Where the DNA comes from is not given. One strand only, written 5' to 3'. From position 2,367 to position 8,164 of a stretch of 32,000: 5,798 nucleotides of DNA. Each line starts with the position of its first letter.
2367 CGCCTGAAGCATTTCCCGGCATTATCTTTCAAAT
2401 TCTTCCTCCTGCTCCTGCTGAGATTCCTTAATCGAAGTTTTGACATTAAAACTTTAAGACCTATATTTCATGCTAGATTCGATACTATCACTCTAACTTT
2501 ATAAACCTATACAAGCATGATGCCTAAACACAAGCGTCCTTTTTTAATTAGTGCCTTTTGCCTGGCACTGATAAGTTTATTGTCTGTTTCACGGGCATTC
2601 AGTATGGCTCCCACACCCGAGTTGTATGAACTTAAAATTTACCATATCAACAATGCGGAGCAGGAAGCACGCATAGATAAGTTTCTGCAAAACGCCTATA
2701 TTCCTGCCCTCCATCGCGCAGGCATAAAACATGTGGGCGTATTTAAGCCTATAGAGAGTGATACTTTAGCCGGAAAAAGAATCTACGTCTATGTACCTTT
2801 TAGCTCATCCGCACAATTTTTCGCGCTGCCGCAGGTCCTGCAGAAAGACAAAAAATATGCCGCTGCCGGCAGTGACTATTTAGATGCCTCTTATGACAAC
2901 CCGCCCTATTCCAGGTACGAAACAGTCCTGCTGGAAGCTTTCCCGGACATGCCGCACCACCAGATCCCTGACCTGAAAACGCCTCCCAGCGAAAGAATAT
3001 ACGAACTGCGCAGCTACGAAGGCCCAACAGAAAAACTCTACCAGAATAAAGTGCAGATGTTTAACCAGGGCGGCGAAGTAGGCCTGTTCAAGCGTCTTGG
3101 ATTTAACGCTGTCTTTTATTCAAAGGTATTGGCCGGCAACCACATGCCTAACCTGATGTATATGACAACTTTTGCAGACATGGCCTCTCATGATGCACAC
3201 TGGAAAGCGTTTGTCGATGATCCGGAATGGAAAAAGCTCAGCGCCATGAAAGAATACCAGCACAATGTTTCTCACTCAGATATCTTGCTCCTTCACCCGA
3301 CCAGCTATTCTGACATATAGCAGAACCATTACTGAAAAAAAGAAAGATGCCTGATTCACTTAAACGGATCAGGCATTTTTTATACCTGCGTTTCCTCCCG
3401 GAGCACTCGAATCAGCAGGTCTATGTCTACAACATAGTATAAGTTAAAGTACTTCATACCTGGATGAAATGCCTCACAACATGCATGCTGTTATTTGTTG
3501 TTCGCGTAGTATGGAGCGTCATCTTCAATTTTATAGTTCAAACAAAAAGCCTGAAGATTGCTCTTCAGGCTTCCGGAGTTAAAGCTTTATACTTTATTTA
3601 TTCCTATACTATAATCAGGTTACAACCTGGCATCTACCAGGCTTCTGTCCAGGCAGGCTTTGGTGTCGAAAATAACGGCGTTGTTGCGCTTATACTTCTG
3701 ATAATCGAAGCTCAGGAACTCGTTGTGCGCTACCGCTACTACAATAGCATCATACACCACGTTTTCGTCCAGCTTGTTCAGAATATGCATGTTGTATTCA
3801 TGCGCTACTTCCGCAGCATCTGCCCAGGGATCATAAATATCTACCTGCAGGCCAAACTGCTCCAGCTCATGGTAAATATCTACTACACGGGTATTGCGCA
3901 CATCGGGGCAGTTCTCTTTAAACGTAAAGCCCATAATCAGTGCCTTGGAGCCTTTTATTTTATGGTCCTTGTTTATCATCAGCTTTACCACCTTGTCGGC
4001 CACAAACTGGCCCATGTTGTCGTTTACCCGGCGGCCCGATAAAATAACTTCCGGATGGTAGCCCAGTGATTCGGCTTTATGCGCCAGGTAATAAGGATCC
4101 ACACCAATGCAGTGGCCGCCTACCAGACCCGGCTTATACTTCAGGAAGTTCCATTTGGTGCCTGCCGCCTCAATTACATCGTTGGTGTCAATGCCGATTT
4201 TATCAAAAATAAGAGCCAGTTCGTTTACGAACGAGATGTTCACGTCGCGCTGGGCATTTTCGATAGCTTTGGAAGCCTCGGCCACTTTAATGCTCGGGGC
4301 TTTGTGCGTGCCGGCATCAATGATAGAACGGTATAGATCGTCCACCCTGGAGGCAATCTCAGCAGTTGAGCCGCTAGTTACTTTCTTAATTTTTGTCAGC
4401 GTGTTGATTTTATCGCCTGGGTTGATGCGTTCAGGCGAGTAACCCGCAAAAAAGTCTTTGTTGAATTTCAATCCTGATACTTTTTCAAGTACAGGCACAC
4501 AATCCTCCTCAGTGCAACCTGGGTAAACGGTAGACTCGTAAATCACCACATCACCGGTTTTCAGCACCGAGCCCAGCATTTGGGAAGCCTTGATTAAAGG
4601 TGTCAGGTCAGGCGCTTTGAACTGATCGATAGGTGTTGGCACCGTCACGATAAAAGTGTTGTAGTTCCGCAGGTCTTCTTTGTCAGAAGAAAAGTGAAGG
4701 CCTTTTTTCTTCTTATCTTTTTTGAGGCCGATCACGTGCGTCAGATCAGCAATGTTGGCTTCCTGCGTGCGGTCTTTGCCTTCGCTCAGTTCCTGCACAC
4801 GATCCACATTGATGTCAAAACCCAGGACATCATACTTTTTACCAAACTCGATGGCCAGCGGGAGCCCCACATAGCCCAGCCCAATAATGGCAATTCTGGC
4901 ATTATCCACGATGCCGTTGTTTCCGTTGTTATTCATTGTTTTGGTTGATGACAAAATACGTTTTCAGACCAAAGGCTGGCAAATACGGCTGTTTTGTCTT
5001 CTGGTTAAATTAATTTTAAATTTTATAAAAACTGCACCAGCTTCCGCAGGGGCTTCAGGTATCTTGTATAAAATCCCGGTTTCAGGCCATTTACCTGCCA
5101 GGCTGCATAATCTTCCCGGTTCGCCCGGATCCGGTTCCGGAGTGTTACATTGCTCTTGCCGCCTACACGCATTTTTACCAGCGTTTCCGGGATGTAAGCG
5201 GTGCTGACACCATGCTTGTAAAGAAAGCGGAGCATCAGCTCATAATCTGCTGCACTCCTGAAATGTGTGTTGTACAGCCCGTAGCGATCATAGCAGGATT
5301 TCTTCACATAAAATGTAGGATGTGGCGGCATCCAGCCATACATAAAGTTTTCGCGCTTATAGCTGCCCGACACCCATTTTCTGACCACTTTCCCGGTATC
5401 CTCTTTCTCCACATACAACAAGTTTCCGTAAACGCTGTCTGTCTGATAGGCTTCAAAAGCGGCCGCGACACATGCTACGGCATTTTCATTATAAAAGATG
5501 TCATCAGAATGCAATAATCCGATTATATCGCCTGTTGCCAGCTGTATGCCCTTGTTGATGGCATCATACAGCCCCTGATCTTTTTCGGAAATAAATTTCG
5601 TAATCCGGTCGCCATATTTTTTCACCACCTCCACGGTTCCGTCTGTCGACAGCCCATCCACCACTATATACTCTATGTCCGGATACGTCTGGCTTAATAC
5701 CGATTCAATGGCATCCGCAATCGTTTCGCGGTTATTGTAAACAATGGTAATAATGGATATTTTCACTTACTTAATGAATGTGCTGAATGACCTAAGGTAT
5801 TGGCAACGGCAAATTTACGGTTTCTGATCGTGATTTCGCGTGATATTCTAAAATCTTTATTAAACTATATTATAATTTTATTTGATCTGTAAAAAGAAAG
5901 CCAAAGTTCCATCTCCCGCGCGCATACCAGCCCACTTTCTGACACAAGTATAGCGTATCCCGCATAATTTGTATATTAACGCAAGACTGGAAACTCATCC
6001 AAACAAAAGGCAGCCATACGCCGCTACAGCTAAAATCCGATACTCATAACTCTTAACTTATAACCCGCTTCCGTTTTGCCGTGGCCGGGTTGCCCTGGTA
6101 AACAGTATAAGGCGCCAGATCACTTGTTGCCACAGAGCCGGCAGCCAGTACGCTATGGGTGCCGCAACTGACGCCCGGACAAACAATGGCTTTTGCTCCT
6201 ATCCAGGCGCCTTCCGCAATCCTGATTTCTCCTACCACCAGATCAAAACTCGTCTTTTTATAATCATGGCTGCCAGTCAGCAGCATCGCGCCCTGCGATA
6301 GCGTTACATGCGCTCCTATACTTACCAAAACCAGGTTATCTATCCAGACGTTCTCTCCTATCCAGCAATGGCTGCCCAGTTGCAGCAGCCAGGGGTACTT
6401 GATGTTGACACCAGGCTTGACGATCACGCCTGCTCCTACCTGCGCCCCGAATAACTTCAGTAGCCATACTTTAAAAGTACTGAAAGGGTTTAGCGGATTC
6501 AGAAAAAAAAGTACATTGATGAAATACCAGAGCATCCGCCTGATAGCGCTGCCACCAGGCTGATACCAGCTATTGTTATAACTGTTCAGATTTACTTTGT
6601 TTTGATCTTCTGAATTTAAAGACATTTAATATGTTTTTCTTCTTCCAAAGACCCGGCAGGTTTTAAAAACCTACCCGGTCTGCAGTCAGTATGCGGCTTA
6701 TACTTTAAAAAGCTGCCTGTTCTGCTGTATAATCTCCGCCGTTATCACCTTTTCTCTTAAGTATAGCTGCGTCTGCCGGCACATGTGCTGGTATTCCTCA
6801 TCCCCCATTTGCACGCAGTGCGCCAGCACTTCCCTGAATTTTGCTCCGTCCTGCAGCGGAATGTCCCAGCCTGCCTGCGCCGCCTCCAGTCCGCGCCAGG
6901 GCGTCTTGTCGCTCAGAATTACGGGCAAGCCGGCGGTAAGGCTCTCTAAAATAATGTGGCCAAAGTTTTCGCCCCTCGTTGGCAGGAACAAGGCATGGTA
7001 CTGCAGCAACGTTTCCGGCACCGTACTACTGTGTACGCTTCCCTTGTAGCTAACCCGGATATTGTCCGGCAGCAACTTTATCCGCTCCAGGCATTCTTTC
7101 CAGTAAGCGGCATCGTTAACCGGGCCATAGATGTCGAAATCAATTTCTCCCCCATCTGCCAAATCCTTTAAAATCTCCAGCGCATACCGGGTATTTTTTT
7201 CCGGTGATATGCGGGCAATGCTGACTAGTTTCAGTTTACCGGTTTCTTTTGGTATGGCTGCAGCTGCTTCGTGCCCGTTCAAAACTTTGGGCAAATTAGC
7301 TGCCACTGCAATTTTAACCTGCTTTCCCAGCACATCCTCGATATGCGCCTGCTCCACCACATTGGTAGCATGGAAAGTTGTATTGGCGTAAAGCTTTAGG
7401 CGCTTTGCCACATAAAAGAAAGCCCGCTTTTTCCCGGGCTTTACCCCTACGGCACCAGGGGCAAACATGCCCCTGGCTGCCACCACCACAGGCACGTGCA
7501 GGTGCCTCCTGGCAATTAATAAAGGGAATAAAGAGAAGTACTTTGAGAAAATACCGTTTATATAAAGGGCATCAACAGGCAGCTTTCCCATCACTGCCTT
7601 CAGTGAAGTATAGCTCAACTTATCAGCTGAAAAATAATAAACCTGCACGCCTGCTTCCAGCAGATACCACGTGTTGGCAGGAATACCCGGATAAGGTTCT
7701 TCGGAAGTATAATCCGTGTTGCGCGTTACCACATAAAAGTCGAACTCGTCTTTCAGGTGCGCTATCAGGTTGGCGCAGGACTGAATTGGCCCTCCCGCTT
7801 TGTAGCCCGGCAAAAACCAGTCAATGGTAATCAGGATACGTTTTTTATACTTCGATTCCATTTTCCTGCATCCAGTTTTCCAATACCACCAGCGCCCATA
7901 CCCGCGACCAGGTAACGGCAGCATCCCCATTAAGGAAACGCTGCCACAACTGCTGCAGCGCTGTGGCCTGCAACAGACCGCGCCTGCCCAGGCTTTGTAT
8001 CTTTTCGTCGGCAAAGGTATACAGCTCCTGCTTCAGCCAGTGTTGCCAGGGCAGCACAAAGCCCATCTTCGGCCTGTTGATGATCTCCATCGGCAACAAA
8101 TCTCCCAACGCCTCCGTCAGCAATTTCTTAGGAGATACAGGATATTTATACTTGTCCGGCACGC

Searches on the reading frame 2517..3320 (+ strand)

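Call 26: search_protein_families(library=pfam, proteins=[window:2517-3320:+], max_evalue=0.001)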
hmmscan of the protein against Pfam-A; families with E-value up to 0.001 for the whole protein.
window:2517-3320:+ (267 aa): 2 families
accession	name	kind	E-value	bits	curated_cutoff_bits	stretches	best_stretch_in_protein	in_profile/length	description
PF07978.19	NIPSNAP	-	1.7e-11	44.7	22.3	1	162-265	1-101/102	NIPSNAP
PF21614.2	DUF6854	-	0.00021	22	27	1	191-243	30-82/96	Domain of unknown function (DUF6854)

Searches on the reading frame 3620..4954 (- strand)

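Call 26: search_protein_families(library=pfam, proteins=[window:3620-4954:-], max_evalue=0.001)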
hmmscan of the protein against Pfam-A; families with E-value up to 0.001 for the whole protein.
window:3620-4954:- (444 aa): 3 families
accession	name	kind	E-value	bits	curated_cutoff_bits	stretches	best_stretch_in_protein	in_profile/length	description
PF03721.20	UDPG_MGDP_dh_N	-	2.1e-31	109.4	27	1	20-201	2-180/187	UDP-glucose/GDP-mannose dehydrogenase family, NAD binding domain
PF00984.24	UDPG_MGDP_dh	-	1.2e-26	93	25.4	1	224-312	2-93/94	UDP-glucose/GDP-mannose dehydrogenase family, central domain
PF03720.21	UDPG_MGDP_dh_C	-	4.4e-26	91.7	30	1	339-437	1-103/103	UDP-glucose/GDP-mannose dehydrogenase family, UDP binding domain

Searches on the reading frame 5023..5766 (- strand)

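Call 26: search_protein_families(library=pfam, proteins=[window:5023-5766:-], max_evalue=0.001)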
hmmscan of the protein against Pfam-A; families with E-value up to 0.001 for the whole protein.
window:5023-5766:- (247 aa): 3 families
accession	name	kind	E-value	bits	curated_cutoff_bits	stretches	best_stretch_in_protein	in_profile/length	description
PF00535.33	Glycos_transf_2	-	3.3e-30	105.7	23.3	1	4-143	1-145/168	Glycosyl transferase family 2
PF13641.12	Glyco_tranf_2_3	-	1.1e-08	35.9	27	1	9-213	9-225/230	Glycosyltransferase like family 2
PF10111.15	Glyco_tranf_2_2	-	8.1e-07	29.2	27.3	1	4-182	1-200/276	Glycosyltransferase like family 2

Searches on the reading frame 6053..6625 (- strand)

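Call 26: search_protein_families(library=pfam, proteins=[window:6053-6625:-], max_evalue=0.001)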
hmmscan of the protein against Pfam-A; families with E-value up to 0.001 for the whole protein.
window:6053-6625:- (190 aa): 1 family
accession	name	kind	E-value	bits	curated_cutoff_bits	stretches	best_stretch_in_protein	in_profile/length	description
PF00132.30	Hexapep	-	5e-09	35.9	27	1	134-165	2-33/36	Bacterial transferase hexapeptide (six repeats)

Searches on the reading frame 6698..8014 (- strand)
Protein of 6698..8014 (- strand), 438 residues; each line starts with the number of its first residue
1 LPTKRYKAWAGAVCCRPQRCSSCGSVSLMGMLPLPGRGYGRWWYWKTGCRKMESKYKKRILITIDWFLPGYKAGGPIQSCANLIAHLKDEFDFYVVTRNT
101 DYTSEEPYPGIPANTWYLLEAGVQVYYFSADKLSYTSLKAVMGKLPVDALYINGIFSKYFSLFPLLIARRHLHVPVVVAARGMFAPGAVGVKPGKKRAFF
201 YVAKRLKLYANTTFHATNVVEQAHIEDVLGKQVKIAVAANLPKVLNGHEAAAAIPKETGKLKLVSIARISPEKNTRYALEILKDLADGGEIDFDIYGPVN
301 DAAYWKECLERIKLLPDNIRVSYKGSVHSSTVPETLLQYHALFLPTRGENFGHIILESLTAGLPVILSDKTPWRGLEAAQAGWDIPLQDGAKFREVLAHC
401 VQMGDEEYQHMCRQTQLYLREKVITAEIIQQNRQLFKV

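Call 26: search_protein_families(library=pfam, proteins=[window:6698-8014:-], max_evalue=0.001)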
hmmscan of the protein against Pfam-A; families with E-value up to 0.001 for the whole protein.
window:6698-8014:- (438 aa): 3 families
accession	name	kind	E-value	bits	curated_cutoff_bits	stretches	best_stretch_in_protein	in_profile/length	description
PF00534.26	Glycos_transf_1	-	1.9e-13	50.7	26.4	1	253-371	8-125/172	Glycosyl transferases group 1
PF13692.12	Glyco_trans_1_4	-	3.7e-10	40.6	27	1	262-393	3-132/142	Glycosyl transferases group 1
PF13579.12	Glyco_trans_4_4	-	1.5e-05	25.8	29.7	1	74-240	1-157/158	Glycosyl transferase 4-like domain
